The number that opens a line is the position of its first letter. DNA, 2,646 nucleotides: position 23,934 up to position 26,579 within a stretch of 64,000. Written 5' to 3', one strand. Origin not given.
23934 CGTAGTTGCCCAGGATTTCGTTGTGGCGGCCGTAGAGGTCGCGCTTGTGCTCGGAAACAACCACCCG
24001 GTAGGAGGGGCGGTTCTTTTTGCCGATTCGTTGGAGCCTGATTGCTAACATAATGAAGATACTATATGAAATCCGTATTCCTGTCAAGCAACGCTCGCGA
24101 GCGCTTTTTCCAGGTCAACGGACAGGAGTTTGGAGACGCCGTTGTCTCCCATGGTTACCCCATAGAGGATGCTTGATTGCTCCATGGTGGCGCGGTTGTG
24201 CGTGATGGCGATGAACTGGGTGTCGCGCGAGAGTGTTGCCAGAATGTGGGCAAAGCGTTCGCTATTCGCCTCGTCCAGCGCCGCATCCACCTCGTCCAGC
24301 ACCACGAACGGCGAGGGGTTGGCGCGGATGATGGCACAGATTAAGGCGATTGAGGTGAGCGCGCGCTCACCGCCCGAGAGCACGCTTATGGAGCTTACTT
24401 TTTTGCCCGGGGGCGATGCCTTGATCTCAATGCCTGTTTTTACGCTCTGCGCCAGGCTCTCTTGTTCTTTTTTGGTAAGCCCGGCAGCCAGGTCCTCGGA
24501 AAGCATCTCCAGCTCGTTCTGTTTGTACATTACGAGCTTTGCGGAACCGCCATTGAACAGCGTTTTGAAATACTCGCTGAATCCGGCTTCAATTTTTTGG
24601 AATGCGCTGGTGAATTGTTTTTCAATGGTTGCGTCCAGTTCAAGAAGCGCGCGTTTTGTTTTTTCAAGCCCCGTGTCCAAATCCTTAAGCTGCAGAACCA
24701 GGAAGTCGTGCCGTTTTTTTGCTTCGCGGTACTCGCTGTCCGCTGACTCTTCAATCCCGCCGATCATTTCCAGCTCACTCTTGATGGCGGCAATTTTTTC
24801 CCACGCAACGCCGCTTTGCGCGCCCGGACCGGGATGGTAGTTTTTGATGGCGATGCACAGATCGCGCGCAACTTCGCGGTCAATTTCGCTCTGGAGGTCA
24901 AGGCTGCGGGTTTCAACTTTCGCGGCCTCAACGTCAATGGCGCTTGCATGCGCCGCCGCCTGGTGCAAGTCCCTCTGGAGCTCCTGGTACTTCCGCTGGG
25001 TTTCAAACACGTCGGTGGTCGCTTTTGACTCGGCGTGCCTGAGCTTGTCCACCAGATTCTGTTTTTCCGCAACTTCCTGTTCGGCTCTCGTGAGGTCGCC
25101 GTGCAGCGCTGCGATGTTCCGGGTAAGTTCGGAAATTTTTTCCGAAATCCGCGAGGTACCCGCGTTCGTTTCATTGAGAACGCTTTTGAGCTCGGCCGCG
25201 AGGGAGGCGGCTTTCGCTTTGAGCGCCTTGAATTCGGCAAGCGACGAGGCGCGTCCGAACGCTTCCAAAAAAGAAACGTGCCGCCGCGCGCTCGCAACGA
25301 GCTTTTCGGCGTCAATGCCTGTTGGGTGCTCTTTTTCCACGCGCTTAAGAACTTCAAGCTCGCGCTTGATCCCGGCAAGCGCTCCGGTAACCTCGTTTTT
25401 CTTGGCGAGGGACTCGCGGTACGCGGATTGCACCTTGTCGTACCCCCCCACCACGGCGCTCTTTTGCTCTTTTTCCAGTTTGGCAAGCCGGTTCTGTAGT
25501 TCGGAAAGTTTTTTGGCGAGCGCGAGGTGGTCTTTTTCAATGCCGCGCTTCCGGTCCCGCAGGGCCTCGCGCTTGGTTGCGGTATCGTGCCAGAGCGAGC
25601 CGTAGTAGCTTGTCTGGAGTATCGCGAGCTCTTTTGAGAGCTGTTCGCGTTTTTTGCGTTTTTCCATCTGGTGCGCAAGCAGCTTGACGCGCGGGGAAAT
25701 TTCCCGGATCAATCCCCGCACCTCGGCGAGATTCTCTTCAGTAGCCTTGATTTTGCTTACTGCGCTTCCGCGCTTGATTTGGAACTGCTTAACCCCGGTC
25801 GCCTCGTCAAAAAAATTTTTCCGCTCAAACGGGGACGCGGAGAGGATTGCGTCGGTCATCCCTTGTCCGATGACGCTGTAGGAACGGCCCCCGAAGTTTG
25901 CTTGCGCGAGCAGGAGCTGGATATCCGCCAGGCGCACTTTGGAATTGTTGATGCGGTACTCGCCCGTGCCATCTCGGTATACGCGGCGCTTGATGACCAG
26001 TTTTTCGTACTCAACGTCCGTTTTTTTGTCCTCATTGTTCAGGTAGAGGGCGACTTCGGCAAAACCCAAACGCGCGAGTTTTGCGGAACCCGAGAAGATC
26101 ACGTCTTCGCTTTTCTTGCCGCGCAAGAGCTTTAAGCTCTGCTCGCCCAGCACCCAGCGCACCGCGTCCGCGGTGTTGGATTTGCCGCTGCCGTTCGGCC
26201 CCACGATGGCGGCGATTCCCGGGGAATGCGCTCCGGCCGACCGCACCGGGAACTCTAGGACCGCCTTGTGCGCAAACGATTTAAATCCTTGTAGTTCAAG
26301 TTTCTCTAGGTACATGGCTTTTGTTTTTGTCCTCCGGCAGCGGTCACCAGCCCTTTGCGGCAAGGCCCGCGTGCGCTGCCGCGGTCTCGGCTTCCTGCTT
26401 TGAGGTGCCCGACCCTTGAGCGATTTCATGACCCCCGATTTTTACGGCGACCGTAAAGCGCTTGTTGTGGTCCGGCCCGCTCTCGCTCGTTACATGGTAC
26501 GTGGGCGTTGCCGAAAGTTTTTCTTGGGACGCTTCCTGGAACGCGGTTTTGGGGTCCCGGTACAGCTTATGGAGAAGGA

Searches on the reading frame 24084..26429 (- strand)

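Call 22: search_protein_families(library=pfam, proteins=[window:24084-26429:-])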
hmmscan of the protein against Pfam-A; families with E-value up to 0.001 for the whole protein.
window:24084-26429:- (781 aa): 5 families
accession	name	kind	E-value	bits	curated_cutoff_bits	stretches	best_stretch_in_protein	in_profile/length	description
PF02463.25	SMC_N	-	3.1e-63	213.6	40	1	40-767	1-220/220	RecF/RecN/SMC N terminal domain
PF13304.12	AAA_21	-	8.7e-14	52.7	27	2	667-746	221-300/304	AAA domain, putative AbiEii toxin, Type IV TA system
PF13476.12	AAA_23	-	3.3e-11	44.6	27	1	43-322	1-200/201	AAA domain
PF13175.12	AAA_15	-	5.2e-08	33.3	32.1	1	39-322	1-272/374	AAA ATPase domain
PF22638.1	FlgK_D1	-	0.00029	20.9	28.6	0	393-462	39-108/233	Flagellar hook-associated protein FlgK helical domain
